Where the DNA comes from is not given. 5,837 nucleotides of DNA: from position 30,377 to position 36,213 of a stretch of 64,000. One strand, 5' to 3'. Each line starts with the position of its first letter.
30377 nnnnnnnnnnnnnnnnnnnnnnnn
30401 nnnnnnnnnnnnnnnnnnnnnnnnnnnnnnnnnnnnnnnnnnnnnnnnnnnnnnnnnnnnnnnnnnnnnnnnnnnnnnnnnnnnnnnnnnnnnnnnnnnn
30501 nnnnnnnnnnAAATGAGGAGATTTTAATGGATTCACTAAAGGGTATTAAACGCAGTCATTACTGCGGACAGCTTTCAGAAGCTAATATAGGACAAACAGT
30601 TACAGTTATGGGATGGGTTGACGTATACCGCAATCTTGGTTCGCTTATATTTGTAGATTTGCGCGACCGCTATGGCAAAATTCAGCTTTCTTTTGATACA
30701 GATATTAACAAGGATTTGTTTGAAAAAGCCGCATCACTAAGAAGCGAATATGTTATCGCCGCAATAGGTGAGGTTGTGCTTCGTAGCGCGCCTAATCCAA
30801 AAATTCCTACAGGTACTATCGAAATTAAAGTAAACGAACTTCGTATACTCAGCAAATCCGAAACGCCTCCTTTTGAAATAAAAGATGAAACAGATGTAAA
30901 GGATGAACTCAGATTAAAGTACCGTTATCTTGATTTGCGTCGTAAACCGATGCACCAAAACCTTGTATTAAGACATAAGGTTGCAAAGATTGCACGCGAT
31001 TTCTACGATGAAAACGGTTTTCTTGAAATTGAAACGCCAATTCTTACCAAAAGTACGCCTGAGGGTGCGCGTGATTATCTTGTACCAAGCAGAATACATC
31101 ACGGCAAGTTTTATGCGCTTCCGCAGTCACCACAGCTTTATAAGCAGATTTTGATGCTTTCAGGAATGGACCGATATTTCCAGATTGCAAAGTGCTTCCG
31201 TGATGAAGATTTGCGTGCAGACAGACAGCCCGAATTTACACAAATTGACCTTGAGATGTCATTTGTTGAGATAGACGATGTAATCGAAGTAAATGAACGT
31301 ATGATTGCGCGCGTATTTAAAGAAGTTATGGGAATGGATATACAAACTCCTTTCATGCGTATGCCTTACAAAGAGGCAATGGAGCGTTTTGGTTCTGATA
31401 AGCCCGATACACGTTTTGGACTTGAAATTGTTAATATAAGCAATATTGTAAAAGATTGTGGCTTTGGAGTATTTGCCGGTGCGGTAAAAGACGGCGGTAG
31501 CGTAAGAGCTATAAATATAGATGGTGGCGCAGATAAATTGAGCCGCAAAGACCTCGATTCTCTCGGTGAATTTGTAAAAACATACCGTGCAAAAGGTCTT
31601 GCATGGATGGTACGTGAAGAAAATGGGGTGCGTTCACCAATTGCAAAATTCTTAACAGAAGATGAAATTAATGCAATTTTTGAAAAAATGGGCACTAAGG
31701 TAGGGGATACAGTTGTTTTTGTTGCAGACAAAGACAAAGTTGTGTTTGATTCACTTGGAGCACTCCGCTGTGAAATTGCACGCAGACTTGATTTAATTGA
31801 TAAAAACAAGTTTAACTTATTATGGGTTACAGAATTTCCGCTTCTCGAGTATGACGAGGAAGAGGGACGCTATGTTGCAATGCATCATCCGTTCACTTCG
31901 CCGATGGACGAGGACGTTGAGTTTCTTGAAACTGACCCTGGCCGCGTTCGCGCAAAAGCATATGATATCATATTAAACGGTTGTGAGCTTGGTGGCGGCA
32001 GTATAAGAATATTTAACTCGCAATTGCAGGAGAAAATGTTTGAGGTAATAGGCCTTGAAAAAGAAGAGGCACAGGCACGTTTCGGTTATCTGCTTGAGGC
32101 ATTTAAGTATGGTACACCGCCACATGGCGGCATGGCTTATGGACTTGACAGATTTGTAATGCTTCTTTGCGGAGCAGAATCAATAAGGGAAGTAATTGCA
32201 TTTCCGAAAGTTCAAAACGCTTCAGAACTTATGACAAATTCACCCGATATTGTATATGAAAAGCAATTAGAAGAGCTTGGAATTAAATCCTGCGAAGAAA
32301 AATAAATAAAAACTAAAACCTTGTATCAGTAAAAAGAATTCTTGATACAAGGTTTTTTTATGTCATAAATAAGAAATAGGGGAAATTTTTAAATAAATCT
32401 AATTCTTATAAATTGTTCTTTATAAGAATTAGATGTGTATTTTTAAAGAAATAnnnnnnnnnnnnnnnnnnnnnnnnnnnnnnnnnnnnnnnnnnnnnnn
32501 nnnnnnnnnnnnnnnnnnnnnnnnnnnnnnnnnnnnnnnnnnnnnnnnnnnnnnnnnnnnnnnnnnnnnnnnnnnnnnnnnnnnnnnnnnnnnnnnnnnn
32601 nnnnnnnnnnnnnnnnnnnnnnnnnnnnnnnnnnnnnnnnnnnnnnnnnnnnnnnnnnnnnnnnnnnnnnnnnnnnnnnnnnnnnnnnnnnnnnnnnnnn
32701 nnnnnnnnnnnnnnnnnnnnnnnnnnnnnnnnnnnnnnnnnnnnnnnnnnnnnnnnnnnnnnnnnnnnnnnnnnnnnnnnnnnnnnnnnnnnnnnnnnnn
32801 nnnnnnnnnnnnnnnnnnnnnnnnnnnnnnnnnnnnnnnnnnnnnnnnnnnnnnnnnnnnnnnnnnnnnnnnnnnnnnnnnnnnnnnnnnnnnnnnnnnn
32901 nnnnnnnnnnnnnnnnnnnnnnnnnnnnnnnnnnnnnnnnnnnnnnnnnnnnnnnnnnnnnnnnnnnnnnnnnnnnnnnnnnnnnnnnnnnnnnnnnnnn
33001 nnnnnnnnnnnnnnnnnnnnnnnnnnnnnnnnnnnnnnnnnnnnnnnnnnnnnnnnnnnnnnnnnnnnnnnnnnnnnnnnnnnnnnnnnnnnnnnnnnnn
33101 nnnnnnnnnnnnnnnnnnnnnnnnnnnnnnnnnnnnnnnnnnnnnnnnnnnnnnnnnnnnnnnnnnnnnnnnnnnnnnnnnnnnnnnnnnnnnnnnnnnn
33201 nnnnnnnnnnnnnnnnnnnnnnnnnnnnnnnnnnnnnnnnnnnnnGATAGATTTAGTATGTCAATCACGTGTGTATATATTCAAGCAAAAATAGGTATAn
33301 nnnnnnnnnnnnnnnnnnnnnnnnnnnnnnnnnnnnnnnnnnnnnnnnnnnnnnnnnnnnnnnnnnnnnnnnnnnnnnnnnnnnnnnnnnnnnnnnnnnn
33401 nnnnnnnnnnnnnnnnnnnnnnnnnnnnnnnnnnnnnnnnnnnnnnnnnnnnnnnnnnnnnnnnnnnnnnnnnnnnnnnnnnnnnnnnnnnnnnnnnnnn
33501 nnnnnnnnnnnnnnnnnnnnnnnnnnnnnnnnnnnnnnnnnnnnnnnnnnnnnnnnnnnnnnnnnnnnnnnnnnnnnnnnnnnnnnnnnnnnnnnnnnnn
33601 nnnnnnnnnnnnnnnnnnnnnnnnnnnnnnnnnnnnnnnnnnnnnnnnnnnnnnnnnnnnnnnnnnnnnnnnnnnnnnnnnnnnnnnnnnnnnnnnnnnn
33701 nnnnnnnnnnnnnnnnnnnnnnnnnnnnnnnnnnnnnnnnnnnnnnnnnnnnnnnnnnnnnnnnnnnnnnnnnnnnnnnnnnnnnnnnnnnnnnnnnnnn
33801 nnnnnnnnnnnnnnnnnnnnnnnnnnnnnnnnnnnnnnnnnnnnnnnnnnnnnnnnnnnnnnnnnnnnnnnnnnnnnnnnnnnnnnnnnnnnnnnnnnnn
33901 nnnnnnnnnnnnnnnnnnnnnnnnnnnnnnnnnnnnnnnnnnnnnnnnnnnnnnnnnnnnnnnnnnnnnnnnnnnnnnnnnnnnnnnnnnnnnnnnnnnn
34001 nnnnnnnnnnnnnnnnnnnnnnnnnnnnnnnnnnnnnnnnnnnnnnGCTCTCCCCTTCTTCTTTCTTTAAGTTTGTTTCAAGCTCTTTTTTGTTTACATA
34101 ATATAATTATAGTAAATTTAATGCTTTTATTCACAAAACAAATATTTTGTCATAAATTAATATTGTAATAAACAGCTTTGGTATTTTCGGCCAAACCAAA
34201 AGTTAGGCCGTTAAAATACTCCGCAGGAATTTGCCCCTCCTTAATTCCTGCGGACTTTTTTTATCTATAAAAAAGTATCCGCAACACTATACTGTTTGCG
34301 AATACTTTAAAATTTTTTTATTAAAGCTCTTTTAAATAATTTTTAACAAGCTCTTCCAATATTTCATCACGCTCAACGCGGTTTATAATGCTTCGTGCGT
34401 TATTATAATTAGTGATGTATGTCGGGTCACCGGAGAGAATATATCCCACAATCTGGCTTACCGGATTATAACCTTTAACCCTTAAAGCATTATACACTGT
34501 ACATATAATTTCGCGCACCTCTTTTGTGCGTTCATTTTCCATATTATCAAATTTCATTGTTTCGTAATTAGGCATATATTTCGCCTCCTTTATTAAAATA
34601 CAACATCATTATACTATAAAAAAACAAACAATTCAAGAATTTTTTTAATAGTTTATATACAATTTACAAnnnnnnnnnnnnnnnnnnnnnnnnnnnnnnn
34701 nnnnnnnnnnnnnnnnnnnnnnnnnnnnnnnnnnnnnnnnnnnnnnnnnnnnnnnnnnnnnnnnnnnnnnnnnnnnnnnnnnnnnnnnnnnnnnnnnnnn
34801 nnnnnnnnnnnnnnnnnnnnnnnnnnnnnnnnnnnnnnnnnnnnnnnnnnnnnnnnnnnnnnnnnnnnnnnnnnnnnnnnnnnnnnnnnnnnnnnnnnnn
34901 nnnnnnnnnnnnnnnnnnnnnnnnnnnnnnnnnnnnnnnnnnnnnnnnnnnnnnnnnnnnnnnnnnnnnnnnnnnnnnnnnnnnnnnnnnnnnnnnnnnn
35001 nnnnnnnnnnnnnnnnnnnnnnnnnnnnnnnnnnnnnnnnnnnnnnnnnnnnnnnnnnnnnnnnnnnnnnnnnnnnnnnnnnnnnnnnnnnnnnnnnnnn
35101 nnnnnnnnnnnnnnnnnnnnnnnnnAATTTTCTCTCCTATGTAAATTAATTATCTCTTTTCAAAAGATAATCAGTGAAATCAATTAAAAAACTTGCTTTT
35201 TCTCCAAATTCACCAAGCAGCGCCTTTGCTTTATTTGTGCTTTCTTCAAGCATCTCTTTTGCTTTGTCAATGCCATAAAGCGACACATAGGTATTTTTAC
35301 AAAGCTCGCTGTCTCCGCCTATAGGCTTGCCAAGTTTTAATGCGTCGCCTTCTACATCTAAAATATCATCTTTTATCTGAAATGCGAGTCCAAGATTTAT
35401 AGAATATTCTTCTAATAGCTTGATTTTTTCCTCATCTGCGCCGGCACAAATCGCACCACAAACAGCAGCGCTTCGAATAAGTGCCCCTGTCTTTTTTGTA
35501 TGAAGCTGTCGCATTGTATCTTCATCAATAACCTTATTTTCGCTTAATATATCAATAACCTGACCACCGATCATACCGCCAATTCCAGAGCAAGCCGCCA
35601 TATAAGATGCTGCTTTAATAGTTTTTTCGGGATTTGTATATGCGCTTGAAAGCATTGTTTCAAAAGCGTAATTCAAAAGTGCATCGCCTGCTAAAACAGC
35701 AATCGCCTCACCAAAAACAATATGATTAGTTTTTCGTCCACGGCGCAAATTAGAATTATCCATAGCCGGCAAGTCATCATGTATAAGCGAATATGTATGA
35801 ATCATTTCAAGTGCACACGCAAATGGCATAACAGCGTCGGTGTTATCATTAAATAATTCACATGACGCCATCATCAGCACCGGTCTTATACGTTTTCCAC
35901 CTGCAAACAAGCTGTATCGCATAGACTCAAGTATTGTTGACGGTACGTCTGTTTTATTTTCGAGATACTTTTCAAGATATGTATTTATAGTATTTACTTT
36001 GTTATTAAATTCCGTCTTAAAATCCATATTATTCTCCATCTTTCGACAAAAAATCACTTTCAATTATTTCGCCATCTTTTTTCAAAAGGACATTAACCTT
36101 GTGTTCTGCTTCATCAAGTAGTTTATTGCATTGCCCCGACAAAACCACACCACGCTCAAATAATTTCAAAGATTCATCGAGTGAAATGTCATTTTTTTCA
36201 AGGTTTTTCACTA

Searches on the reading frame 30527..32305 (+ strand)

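Call 82: search_protein_families(library=pfam, proteins=[window:30527-32305:+], max_evalue=0.00001)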
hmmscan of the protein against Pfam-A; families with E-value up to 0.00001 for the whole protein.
window:30527-32305:+ (592 aa): 3 families
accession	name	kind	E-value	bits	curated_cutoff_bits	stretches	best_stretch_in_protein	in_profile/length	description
PF00152.25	tRNA-synt_2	-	6.3e-128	426.6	25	1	126-562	2-307/308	tRNA synthetases class II (D, K and N)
PF02938.19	GAD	-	1.2e-27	96.4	23.4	1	316-409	1-94/95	GAD domain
PF01336.31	tRNA_anti-codon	-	1e-14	54.6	27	1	25-108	1-75/75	OB-fold nucleic acid binding domain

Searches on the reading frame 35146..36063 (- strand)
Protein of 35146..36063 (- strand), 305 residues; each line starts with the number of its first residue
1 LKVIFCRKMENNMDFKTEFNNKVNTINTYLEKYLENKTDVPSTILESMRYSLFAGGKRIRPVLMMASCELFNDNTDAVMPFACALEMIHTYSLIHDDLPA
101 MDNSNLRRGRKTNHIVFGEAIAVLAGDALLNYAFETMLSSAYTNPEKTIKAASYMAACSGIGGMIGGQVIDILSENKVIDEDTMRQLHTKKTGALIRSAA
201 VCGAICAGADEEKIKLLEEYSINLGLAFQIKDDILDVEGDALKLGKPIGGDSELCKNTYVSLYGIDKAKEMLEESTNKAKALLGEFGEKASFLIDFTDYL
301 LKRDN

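Call 82: search_protein_families(library=pfam, proteins=[window:35146-36063:-], max_evalue=0.00001)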
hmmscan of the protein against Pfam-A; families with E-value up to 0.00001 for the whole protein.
window:35146-36063:- (305 aa): 1 family
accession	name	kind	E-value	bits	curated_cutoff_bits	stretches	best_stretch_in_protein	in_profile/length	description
PF00348.22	polyprenyl_synt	-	3.1e-59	200.7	27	1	43-276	3-234/251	Polyprenyl synthetase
